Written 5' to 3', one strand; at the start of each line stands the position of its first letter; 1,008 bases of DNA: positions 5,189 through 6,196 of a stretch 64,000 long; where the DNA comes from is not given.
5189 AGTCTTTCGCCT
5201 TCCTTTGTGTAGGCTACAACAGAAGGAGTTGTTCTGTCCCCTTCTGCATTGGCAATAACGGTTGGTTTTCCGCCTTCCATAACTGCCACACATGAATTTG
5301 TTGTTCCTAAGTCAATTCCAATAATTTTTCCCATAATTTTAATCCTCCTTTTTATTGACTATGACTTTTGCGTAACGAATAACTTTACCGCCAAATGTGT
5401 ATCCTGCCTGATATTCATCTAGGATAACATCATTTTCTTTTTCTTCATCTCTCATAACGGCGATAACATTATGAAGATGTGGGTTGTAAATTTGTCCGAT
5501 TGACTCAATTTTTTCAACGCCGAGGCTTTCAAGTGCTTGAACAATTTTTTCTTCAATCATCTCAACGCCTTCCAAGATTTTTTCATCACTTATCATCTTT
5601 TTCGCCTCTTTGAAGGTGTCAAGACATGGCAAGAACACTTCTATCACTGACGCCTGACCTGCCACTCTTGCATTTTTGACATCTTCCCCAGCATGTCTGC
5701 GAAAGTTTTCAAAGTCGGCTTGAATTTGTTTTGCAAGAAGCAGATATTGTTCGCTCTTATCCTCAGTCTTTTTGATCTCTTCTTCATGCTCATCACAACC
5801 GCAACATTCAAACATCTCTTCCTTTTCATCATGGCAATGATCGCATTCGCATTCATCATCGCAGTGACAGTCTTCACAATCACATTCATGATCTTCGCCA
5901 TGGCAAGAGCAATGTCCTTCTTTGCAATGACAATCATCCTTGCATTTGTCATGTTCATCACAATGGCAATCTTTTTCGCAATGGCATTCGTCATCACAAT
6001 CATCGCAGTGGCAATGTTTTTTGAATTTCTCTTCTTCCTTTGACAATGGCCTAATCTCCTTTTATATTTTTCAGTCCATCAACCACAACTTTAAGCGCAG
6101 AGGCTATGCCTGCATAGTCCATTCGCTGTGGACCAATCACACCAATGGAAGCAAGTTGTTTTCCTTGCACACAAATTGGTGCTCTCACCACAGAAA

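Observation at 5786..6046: GrpE carries a ~90-residue metallothionein-like Cys/His-rich N-terminal domain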

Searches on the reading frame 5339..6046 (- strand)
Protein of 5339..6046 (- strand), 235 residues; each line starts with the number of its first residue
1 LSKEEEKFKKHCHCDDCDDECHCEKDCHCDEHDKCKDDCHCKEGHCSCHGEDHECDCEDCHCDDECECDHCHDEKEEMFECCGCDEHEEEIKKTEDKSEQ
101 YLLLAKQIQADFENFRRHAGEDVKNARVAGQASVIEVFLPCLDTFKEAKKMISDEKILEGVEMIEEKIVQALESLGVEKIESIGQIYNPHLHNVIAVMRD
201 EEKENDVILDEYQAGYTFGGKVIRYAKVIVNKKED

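Call 4: search_protein_families(library=pfam, proteins=[window:5342-6046:-], max_evalue=1)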
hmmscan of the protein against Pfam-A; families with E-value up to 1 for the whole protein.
seq(235 aa): 2 families
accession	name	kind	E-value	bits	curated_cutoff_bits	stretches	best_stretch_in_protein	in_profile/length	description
PF01025.24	GrpE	-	5e-34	117.8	25.8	1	77-232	6-165/165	GrpE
PF06785.16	UPF0242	-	0.081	13.4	33.5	1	75-125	99-147/194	Uncharacterised protein family (UPF0242) N-terminus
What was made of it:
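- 5339..6046 (-): grpE, 235 codons plus stop, TTG start. Pfam GrpE 117.8 bits (call 4).
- On GrpE (PF01025): PF01025: 117.8 bits against a gathering score of 25.8, residues 77-232 (call 4).
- Checked: The GrpE Pfam domain covers residues 77-232 (call 4).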

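Call 5: find_homologous_proteins(query=window:5342-6046:-)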
Query seq(235 aa) (235 aa): 909 proteins with E <= 0.001 among 1193 candidates; the best 120 are listed.
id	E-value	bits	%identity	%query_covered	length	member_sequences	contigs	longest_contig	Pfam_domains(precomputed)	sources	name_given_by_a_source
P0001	3.9e-147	506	97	100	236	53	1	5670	PF01025.25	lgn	-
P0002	3.9e-125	434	86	100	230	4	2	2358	PF01025.25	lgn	-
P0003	3.3e-122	425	83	100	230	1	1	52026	PF01025.25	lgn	-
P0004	2.6e-75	271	61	100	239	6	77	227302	PF01025.25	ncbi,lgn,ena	-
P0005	5.1e-75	270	61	100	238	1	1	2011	PF01025.25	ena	-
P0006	1.0e-73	266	64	86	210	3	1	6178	PF01025.25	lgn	-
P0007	1.1e-72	262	61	100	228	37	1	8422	PF01025.25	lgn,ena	-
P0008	2.0e-72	262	63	94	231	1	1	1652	PF01025.25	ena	-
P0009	2.9e-72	261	59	93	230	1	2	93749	PF01025.25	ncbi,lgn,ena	-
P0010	3.8e-72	261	58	99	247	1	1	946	PF01025.25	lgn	-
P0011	2.7e-71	258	58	100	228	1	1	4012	PF01025.25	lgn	-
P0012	5.3e-71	257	62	96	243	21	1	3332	PF01025.25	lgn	-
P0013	7.2e-71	256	58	91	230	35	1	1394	PF01025.25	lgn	-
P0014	1.1e-70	256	57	100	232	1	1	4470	PF01025.25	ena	-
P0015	1.5e-70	255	63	83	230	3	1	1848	PF01025.25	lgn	-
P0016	1.8e-70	255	57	100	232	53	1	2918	PF01025.25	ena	-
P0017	2.4e-70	255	57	100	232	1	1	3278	PF01025.25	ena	-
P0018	5.6e-69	250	57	100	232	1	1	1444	PF01025.25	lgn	-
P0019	7.1e-69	250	62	90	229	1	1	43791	PF01025.25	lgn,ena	-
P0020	1.2e-68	249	59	89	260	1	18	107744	PF01025.25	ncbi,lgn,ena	-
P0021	2.5e-68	248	62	89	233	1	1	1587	PF01025.25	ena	-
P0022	2.6e-68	248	60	99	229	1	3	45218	PF01025.25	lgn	-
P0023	5.4e-68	247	60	97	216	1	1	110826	PF01025.25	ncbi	-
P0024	8.3e-68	246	67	76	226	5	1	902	PF01025.25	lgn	-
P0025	9.6e-68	246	62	94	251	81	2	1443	PF01025.25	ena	-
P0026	1.7e-67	245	58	93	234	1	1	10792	PF01025.25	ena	-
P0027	2.5e-67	245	59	82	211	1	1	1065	PF01025.25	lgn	-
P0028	3.5e-67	244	57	93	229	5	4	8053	PF01025.25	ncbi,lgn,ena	-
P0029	3.6e-67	244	61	89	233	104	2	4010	PF01025.25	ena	-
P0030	7.6e-67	243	58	100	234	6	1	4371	PF01025.25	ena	-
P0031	1.2e-66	243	57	96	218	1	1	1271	PF01025.25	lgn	-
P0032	1.3e-66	243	62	89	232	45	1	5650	PF01025.25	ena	-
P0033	2.6e-66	242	64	80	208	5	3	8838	PF01025.25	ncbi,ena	-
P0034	3.8e-66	241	56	100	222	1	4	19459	PF01025.25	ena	-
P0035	4.4e-66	241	61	98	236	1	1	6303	PF01025.25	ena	-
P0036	5.2e-66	241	62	89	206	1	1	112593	PF01025.25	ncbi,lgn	-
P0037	5.6e-66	240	53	94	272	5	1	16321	PF01025.25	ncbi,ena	-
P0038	5.8e-66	240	56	100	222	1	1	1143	PF01025.25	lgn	-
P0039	6.7e-66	240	56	100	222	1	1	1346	PF01025.25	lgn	-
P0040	9.6e-66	240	56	100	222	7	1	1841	PF01025.25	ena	-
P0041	1.1e-65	240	57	100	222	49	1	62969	PF01025.25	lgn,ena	-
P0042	1.2e-65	239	57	98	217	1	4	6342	PF01025.25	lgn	-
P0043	1.3e-65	239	57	100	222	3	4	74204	PF01025.25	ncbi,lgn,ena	-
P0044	1.7e-65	239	63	91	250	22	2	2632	PF01025.25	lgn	-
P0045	2.1e-65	239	60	89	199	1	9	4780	PF01025.25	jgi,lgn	-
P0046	3.5e-65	238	57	100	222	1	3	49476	PF01025.25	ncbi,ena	-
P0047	9.1e-65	237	59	93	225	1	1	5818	PF01025.25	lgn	-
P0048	1.4e-64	236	55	100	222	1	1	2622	PF01025.25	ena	-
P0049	1.9e-64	235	57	75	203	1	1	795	PF01025.25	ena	-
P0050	2.2e-64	235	57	100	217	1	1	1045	PF01025.25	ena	-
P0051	2.4e-64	235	60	90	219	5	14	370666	PF01025.25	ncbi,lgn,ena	-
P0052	2.4e-64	235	56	93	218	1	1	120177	PF01025.25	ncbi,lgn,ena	-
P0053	2.7e-64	235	59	96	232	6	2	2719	PF01025.25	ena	-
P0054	3.0e-64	235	59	93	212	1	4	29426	PF01025.25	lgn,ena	-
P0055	3.2e-64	235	58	93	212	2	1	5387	PF01025.25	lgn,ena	-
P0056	4.0e-64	234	62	74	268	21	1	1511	PF01025.25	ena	-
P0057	4.2e-64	234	62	83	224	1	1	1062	PF01025.25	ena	-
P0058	5.9e-64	234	63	86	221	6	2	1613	PF01025.25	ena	-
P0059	7.6e-64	233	62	81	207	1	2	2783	PF01025.25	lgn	-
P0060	8.4e-64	233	58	89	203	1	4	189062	PF01025.25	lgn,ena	-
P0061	8.8e-64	233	57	93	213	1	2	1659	PF01025.25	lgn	-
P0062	9.7e-64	233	59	93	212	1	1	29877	PF01025.25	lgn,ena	-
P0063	1.3e-63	233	57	92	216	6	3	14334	PF01025.25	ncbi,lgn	-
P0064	1.6e-63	232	60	91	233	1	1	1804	PF01025.25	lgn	-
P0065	2.2e-63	232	54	94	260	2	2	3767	PF01025.25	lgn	-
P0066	2.6e-63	232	56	94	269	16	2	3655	PF01025.25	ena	-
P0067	3.1e-63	231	55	99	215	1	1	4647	PF01025.25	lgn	-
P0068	3.4e-63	231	61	86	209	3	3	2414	PF01025.25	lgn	-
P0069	4.1e-63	231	56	100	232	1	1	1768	PF01025.25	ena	-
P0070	4.4e-63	231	68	74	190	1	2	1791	PF01025.25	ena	-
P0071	5.7e-63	231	59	93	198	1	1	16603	PF01025.25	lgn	-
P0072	7.2e-63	230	58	81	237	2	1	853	PF01025.25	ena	-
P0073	1.1e-62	230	58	94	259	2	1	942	PF01025.25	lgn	-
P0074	1.4e-62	229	58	100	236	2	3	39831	PF01025.25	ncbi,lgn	-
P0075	1.5e-62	229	56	92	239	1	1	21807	PF01025.25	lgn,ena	-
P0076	2.8e-62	228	62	90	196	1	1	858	PF01025.25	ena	-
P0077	3.0e-62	228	55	100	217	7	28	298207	PF01025.25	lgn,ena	-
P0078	3.1e-62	228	55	100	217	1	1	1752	PF01025.25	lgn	-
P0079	3.2e-62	228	58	93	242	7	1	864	PF01025.25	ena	-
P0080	6.4e-62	227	55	100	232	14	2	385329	PF01025.25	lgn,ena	-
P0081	8.5e-62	227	56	100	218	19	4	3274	PF01025.25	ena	-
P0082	8.6e-62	227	57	97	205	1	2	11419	PF01025.25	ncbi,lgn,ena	-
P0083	1.0e-61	227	76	60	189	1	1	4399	PF01025.25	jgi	jgi:molecular chaperone GrpE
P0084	1.1e-61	226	61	89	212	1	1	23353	PF01025.25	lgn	-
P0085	1.3e-61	226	55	91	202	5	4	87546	PF01025.25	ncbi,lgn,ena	-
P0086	1.9e-61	226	57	87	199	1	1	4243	PF01025.25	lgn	-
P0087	2.0e-61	226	60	93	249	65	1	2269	PF01025.25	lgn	-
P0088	2.3e-61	225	55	100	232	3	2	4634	PF01025.25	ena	-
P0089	2.3e-61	225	76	56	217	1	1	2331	PF01025.25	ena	-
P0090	3.3e-61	225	65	59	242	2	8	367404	PF01025.25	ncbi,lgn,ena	-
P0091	3.4e-61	225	76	56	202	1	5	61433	PF01025.25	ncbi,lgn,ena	-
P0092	3.4e-61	225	60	94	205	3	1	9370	PF01025.25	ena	-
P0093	5.1e-61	224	54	98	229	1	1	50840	PF01025.25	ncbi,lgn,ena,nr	ncbi:MAG: nucleotide exchange factor GrpE [Clostridia bacterium]|nr:nucleotide exchange factor GrpE 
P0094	8.5e-61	224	50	86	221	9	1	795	PF01025.25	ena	-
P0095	1.1e-60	223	58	94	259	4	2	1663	PF01025.25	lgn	-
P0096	1.2e-60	223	57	100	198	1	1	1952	PF01025.25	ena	-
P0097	1.3e-60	223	58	100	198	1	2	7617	PF01025.25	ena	-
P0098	1.5e-60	223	57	93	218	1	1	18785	PF01025.25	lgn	-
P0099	1.8e-60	222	60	96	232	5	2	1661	PF01025.25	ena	-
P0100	2.3e-60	222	52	92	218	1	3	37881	PF01025.25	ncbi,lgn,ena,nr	ncbi:MAG: nucleotide exchange factor GrpE [Clostridia bacterium]|nr:nucleotide exchange factor GrpE 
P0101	3.6e-60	221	56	93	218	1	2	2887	PF01025.25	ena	-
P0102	3.6e-60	221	72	63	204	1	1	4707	PF01025.25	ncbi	-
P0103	4.9e-60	221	64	75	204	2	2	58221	PF01025.25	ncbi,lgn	-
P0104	6.2e-60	221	56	86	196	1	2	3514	PF01025.25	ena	-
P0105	8.5e-60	220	60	94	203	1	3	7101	PF01025.25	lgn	-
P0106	9.3e-60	220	60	77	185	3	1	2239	PF01025.25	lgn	-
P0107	1.1e-59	220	59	90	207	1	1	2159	PF01025.25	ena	-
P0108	1.3e-59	220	72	63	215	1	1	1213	PF01025.25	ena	-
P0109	1.6e-59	219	51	97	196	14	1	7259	PF01025.25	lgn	-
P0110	1.9e-59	219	59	78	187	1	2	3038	PF01025.25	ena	-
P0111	2.0e-59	219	62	89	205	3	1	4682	PF01025.25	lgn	-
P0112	2.4e-59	219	54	91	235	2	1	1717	PF01025.25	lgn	-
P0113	2.5e-59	219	59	87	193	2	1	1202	PF01025.25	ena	-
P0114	3.9e-59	218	53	89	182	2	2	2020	PF01025.25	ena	-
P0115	4.0e-59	218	60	85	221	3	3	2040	PF01025.25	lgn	-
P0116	4.2e-59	218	69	63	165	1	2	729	PF01025.25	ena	-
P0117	4.3e-59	218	56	90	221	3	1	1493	PF01025.25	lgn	-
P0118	5.9e-59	217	58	91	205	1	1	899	PF01025.25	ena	-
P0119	6.4e-59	217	61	75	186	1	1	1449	PF01025.25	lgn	-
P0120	7.1e-59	217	62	76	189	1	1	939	PF01025.25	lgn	-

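Call 9: find_related_loci(query=window:5342-6046:-, collection=genome_contigs, flank=3000)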
Query seq(235 aa) (235 aa) in genome_contigs; peptide patterns used: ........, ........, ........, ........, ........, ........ (x = any residue, [..] = any of these).
264 stretches matched a pattern; 8 encode a relative of the query (tblastn E <= 1e-3); 8 distinct loci.
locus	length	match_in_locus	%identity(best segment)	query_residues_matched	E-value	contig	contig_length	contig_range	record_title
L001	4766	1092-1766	61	17-235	1e-77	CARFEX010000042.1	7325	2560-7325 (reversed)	MAG TPA_asm: uncultured Eubacteriales bacterium isolate MGBC145026 genome assembly, contig: MGBC145026.42, whole genome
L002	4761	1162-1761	62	21-235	3e-76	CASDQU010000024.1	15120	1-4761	uncultured Firmicutes bacterium isolate CO.A26.metabat-bins.279 genome assembly, contig: CO.A26.metabat-bins.279.fa_k141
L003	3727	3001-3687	58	2-235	2e-76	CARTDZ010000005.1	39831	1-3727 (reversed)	MAG TPA_asm: uncultured Eubacteriales bacterium isolate MGBC159796 genome assembly, contig: MGBC159796.5, whole genome s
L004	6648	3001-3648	58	18-235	2e-73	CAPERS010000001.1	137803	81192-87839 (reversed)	MAG TPA_asm: uncultured Eubacteriales bacterium isolate MGBC153948 genome assembly, contig: MGBC153948.1, whole genome s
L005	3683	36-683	58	18-235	2e-71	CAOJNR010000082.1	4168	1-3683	MAG TPA_asm: uncultured Clostridia bacterium isolate SRR15730521_bin.4_metawrap_v1.3_MAG genome assembly, contig: NODE.1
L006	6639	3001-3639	51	23-232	6e-61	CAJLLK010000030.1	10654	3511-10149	MAG TPA_asm: uncultured Catabacter sp. isolate ERR321592-bin.10 genome assembly, contig: NODE_1988_length_10654_cov_4.88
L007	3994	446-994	45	23-235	2e-53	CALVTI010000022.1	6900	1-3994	MAG: uncultured Clostridia bacterium isolate E01__bin27 genome assembly, contig: E01__k127_21123, whole genome shotgun s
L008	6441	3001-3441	30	84-230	6e-17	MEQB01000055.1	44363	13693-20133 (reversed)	MAG: Bdellovibrionales bacterium RIFOXYC1_FULL_37_79 rifoxyc1_full_scaffold_562, whole genome shotgun sequence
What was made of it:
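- The hosts are gut anaerobes, judging by the record titles of the relatives (call 9).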

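Call 13: find_encoding_contigs(protein=P0003, flank=6000, max_places=3)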
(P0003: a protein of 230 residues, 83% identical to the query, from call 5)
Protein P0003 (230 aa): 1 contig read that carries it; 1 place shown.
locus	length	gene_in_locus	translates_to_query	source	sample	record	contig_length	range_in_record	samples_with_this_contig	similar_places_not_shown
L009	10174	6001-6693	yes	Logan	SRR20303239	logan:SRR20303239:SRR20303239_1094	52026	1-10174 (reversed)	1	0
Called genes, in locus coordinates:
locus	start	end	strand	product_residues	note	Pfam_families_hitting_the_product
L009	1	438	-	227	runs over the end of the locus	-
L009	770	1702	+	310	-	PF03462:PCRF, PF00472:RF-1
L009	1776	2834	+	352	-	PF00814:TsaD, PF22521:HypF_C_2 (weak)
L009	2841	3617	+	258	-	PF04973:NMN_transporter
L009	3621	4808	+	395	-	PF01136:Peptidase_U32, PF16325:Peptidase_U32_C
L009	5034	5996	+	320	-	PF01628:HrcA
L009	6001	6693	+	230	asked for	PF01025:GrpE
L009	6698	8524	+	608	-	PF00012:HSP70, PF06723:MreB_Mbl, PF00012:HSP70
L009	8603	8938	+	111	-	PF00719:Pyrophosphatase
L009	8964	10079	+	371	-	PF00226:DnaJ, PF01556:DnaJ_C, PF00684:DnaJ_CXXCXGXG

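Call 14: find_encoding_contigs(protein=P0001, flank=3000, max_places=3)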
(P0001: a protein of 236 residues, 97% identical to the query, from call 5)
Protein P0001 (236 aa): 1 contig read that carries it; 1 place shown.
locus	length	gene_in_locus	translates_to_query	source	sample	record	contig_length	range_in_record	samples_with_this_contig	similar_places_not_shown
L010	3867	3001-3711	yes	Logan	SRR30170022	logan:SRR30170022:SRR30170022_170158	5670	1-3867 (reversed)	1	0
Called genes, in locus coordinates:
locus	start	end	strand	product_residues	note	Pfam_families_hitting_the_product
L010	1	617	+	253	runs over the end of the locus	PF04973:NMN_transporter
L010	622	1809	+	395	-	PF01136:Peptidase_U32, PF16325:Peptidase_U32_C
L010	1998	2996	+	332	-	PF01628:HrcA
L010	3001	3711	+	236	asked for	PF01025:GrpE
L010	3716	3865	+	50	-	?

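Call 24: search_protein_families(library=pfam, alignment_id=A1, max_evalue=0.1)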
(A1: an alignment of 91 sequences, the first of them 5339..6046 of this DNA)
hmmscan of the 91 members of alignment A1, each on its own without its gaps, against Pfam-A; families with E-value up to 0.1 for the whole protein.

A. member 1, window:5339-6046:- (235 aa): 2 families
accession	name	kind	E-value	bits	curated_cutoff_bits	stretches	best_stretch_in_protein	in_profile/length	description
PF01025.24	GrpE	-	5e-34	117.8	25.8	1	77-232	6-165/165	GrpE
PF06785.16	UPF0242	-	0.081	13.4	33.5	0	75-125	99-147/194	Uncharacterised protein family (UPF0242) N-terminus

B. families by the number of members that match (of 91 scanned): 24 families
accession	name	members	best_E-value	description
PF01025.24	GrpE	91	1.3e-35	GrpE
PF10274.15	ParcG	9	0.0049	Parkin co-regulated protein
PF12785.12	VESA1_N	3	0.0076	Variant erythrocyte surface antigen-1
PF04805.17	Pox_E10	2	0.012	E10-like protein conserved region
PF07529.18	HSA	2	0.039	HSA domain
PF19642.4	DUF6145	1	0.0014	Family of unknown function (DUF6145)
PF08708.16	PriCT_1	1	0.015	Primase C terminal 1 (PriCT-1)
PF02068.22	Metallothio_PEC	1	0.015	Plant PEC family metallothionein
PF01439.23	Metallothio_2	1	0.017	Metallothionein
PF12749.12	Metallothio_Euk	1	0.019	Eukaryotic metallothionein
PF00202.27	Aminotran_3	1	0.022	Aminotransferase class-III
PF14042.11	DUF4247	1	0.03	Domain of unknown function (DUF4247)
PF06202.20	GDE_C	1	0.031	Amylo-alpha-1,6-glucosidase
PF02067.21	Metallothio_5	1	0.032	Metallothionein family 5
PF09325.15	Vps5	1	0.038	Vps5 C terminal like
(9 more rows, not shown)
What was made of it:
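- On Metallothionein (operational definition): Metallothio_PEC, _2, _Euk and _5 each hit 1 of 91 relatives at E 0.015-0.03, below threshold (call 24).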

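Call 27: predict_structure(alignment_id=A1)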
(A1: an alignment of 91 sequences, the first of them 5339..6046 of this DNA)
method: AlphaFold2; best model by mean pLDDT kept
length: 235 residues; sequences in the alignment: 91
mean_pLDDT: 71.6   pTM: 0.48
mean pLDDT of the five models: 71.6, 71.6, 69.5, 69.1, 67.5
residues with pLDDT >= 90: 107; 70-90: 31; 50-70: 13; < 50: 84
segments of 3 or more residues with pLDDT < 50: 1-29, 33-87
pLDDT, mean of each block of 10 residues (from residue 1): 39 42 46 48 36 40 40 39 46 70 94 95 92 90 89 93 92 92 91 91 90 91 93 81
secondary structure, 60 per line:
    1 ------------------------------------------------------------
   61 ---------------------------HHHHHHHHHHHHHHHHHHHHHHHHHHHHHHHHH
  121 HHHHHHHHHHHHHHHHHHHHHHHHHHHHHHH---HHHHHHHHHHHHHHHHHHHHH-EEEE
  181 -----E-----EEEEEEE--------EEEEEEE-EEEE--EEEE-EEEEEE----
elements in order: H88-151 H155-175 E177-180 E192-198 E207-213 E215-218 E221-224 E226-231
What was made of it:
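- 5342..5785 (-): canonical GrpE body: long helix from residue 88, helical bundle, beta domain. AF2 pLDDT is about 70 for residues 91-100 and about 90 or more from residue 101 (call 27).
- On GrpE (PF01025): AF2 model: helix 88-151, helix 155-175, six strands; pLDDT about 70 for residues 91-100 and about 90 or more from residue 101 (call 27).
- AF2 gives pLDDT <50 and no secondary structure for residues 1-87, as expected for an apo-metallothionein (call 27).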

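Call 31: list_cluster_members(proteins=[P0004, P0020, P0023, P0051, P0052, P0090, P0091, P0085, P0102, P0036])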
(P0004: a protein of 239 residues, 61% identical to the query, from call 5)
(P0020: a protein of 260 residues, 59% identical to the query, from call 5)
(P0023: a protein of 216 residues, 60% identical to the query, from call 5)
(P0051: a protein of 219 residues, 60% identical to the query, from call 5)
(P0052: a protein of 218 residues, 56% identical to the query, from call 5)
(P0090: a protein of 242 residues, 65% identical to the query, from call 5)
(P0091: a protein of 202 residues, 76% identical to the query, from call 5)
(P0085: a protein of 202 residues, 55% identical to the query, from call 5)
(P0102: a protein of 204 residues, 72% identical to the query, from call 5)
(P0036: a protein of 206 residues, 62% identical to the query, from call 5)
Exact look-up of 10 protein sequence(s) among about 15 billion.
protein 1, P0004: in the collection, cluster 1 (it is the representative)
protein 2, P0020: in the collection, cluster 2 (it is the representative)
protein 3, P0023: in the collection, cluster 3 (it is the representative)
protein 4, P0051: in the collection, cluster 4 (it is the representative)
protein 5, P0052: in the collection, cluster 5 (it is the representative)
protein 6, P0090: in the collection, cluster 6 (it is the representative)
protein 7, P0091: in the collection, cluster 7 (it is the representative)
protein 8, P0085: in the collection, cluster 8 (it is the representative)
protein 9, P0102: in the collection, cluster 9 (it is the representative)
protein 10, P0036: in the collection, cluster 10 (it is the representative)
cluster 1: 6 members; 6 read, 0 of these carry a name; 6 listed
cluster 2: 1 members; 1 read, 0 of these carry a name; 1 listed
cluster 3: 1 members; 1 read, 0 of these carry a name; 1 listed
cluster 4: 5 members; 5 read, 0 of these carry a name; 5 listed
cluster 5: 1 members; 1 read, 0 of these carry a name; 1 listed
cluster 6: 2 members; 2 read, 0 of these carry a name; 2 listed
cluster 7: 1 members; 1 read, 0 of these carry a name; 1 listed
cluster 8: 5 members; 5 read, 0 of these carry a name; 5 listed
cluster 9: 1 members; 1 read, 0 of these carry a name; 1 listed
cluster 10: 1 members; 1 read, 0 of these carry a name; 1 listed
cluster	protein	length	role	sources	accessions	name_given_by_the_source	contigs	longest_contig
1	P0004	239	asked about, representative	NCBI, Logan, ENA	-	-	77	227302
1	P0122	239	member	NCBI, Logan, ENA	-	-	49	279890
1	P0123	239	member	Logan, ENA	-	-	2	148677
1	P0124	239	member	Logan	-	-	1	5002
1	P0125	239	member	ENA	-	-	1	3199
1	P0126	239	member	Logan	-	-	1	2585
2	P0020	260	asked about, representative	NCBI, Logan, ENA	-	-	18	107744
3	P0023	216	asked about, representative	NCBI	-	-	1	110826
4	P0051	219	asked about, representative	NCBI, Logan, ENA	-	-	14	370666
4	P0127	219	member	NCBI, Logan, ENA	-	-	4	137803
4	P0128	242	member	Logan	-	-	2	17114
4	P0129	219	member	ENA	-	-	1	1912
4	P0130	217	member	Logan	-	-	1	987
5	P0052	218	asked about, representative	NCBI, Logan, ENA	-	-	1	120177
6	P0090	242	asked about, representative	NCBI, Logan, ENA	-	-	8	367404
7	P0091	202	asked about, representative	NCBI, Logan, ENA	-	-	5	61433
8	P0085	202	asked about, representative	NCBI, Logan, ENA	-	-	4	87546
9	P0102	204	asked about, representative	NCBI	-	-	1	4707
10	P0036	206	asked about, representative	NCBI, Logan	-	-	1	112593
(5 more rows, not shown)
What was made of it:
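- Tried and rejected: list_cluster_members for organism names (call 31).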
